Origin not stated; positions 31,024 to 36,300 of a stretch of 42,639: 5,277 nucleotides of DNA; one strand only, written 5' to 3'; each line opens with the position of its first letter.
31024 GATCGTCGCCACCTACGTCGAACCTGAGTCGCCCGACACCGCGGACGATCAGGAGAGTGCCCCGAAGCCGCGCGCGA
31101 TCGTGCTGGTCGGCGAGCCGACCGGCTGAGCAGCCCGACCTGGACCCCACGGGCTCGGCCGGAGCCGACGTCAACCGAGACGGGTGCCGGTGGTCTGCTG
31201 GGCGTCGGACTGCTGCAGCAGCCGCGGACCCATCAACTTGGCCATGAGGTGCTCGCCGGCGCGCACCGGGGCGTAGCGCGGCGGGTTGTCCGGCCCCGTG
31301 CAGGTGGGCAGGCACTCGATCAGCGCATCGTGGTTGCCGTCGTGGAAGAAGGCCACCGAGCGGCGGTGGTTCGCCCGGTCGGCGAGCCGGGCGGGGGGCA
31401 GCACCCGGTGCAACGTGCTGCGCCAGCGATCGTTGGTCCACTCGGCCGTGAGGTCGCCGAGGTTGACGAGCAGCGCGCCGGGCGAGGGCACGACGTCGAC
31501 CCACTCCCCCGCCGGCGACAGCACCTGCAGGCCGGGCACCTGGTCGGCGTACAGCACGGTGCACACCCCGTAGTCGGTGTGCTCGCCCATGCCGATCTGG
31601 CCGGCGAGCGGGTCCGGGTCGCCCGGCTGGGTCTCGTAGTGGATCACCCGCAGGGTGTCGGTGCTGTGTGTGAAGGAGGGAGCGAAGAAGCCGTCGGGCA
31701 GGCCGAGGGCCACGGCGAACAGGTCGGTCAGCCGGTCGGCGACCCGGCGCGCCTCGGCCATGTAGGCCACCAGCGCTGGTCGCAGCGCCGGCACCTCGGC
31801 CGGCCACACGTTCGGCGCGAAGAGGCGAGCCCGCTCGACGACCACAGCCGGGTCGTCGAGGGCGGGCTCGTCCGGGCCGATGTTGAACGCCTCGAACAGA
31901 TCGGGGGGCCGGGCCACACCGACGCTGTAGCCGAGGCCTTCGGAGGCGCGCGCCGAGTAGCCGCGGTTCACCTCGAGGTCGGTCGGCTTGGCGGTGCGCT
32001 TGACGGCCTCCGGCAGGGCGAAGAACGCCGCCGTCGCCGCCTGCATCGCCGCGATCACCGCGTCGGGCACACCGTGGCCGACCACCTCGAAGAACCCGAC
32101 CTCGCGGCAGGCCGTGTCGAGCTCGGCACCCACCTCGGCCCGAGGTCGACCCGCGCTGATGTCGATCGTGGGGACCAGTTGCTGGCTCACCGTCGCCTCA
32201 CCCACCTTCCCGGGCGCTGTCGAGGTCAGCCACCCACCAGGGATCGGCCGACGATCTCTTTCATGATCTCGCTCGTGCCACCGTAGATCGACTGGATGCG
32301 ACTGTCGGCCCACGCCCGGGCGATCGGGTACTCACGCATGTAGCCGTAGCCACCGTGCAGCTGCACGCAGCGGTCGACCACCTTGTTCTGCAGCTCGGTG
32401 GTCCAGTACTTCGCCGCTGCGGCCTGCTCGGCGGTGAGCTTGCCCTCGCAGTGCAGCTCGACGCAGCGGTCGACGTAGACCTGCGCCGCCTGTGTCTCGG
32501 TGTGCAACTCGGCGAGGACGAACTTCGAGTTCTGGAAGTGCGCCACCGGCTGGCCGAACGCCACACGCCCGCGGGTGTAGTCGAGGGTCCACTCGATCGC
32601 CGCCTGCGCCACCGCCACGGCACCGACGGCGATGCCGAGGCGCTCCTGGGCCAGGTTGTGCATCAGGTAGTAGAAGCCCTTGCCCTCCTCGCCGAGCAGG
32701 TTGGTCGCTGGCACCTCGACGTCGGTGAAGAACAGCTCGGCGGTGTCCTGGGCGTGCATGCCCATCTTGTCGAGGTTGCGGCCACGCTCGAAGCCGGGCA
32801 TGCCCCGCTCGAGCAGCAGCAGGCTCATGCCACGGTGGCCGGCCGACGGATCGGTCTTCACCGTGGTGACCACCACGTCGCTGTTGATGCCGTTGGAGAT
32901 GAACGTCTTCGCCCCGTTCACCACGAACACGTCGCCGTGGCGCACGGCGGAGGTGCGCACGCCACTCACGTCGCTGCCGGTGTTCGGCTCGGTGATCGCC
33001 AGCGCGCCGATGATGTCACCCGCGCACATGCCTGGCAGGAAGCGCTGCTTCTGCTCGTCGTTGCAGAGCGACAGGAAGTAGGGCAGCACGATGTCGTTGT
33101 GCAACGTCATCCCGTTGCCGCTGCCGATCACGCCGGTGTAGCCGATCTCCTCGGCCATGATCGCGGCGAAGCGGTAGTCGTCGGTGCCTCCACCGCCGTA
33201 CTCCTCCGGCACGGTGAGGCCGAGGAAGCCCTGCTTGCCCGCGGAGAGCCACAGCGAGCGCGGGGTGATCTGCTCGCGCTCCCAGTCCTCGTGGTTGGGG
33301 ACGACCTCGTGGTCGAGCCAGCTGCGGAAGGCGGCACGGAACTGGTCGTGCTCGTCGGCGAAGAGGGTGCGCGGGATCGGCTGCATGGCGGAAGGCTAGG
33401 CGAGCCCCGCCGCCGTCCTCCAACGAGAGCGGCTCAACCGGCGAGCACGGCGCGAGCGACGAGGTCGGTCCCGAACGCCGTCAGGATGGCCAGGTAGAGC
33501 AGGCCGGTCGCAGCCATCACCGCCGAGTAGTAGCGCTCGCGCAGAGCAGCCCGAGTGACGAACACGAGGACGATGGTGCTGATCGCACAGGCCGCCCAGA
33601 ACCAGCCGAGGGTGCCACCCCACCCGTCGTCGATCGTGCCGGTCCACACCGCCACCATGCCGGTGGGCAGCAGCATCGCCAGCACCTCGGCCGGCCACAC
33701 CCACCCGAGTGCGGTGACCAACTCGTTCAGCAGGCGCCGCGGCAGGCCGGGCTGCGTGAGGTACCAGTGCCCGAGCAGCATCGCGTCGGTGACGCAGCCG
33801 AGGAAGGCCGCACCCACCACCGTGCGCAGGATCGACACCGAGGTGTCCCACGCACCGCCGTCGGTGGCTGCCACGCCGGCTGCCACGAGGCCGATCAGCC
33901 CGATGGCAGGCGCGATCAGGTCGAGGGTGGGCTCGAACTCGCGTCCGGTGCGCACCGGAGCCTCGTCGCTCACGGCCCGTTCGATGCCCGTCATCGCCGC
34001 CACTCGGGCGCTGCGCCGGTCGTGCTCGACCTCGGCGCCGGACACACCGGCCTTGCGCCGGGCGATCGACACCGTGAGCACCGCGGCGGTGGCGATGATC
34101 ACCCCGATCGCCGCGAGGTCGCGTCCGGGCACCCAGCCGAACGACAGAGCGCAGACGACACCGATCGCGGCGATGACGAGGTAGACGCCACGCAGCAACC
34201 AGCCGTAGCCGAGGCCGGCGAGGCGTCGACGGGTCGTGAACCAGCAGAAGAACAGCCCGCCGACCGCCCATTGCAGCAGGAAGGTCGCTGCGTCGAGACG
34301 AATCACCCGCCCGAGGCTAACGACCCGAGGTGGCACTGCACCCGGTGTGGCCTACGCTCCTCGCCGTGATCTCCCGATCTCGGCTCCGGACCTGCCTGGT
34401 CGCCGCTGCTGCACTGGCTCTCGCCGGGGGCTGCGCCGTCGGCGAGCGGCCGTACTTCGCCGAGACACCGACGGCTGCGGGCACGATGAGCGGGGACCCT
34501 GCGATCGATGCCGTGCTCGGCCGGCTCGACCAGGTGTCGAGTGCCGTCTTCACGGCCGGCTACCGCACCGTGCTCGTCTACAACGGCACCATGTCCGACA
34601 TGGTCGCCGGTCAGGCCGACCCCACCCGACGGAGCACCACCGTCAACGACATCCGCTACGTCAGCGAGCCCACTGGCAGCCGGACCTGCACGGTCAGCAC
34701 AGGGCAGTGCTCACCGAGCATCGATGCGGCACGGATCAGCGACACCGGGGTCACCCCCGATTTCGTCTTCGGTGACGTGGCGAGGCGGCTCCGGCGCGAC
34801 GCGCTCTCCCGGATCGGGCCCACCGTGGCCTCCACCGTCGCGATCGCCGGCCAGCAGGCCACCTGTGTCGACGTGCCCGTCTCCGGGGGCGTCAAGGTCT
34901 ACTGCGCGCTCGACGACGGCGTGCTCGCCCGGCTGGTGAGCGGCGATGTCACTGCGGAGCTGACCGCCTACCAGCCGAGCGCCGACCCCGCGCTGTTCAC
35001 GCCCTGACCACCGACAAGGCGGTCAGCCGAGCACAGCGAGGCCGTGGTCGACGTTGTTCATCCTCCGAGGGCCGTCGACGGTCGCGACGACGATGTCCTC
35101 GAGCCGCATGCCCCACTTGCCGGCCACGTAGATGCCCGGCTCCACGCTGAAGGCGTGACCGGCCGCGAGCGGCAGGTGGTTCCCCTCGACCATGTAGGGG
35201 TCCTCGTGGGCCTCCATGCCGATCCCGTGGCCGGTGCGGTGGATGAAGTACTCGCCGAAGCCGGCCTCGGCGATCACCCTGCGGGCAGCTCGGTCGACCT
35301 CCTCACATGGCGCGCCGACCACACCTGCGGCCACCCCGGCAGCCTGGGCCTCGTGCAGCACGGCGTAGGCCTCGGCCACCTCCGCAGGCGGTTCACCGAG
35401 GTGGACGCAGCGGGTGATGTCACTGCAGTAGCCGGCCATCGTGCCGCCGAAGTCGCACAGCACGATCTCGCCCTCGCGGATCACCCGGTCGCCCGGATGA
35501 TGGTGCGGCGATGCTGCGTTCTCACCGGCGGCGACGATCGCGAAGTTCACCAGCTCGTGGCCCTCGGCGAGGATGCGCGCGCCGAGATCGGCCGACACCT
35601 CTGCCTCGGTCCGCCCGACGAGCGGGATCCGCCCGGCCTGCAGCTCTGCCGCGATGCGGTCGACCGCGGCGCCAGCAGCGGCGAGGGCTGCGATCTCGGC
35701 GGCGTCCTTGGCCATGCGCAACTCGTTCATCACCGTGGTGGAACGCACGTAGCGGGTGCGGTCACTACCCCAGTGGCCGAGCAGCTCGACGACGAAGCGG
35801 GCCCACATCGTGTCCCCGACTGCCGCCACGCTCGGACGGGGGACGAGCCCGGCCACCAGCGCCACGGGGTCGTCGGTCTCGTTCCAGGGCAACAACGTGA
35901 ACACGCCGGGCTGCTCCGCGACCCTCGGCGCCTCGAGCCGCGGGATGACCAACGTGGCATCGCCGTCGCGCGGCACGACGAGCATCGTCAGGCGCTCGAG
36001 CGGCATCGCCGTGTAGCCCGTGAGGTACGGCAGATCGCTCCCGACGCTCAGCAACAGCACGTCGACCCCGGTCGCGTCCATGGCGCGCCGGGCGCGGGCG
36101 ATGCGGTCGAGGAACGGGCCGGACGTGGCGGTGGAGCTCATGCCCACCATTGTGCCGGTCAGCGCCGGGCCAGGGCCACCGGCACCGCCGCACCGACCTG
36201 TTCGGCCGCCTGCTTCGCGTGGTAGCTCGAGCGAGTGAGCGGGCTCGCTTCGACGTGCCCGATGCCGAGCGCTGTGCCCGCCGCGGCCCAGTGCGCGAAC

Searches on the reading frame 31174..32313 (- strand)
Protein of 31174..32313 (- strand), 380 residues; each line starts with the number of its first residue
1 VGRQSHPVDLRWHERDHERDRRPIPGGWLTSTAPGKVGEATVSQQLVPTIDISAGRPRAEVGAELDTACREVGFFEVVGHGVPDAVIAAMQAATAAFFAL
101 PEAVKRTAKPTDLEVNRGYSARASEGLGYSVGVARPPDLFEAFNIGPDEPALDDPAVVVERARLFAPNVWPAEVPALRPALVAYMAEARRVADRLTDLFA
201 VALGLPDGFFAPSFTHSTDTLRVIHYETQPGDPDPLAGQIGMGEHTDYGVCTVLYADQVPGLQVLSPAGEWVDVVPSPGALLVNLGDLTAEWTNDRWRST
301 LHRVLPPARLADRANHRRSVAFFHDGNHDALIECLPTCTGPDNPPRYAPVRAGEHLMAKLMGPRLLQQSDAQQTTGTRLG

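Call 69: search_protein_families(library=pfam, proteins=[window:31174-32313:-], max_evalue=0.00001)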
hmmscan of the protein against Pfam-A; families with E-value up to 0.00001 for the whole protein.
window:31174-32313:- (380 aa): 2 families
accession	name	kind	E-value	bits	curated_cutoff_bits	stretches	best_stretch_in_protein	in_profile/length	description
PF14226.12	DIOX_N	-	1.6e-24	87.2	27.3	1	47-173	1-117/117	non-haem dioxygenase in morphine synthesis N-terminal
PF03171.26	2OG-FeII_Oxy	-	9.3e-21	74.5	23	1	222-324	5-99/101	2OG-Fe(II) oxygenase superfamily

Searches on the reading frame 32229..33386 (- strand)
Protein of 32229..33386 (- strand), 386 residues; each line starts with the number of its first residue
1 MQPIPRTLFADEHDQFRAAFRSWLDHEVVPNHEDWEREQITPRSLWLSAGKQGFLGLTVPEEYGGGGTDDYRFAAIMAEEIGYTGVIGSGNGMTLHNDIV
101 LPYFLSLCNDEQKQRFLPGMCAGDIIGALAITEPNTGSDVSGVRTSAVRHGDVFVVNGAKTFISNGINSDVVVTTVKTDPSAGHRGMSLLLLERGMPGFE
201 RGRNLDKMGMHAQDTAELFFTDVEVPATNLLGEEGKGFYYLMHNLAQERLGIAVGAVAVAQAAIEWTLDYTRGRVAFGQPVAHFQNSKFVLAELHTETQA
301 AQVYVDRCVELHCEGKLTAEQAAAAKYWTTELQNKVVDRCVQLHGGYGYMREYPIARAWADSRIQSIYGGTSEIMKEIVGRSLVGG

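Call 69: search_protein_families(library=pfam, proteins=[window:32229-33386:-], max_evalue=0.00001)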
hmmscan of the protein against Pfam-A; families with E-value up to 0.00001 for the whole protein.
window:32229-33386:- (386 aa): 4 families
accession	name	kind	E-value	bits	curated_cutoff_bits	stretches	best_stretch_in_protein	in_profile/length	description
PF00441.29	Acyl-CoA_dh_1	-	4.9e-45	153.8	22.4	1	235-383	1-149/150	Acyl-CoA dehydrogenase, C-terminal domain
PF02771.21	Acyl-CoA_dh_N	-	3.1e-29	102.1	22.9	1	11-124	2-113/113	Acyl-CoA dehydrogenase, N-terminal domain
PF02770.24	Acyl-CoA_dh_M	-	2.4e-23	82.6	33.3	1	128-223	1-97/97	Acyl-CoA dehydrogenase, middle domain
PF08028.16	Acyl-CoA_dh_2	-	1.4e-14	54.9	22.7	1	250-371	1-132/134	Acyl-CoA dehydrogenase, C-terminal domain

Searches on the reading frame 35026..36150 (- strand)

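Call 60: search_protein_families(library=pfam, proteins=[window:35026-36150:-], max_evalue=0.00001)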
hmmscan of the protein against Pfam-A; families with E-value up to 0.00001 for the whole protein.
window:35026-36150:- (375 aa): 2 families
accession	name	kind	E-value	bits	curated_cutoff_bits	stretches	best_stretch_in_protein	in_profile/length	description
PF00557.29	Peptidase_M24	-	1.3e-54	185.6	23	1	155-357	6-207/208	Metallopeptidase family M24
PF01321.24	Creatinase_N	-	2.3e-14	54.5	22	1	16-146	1-127/128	Creatinase/Prolidase N-terminal domain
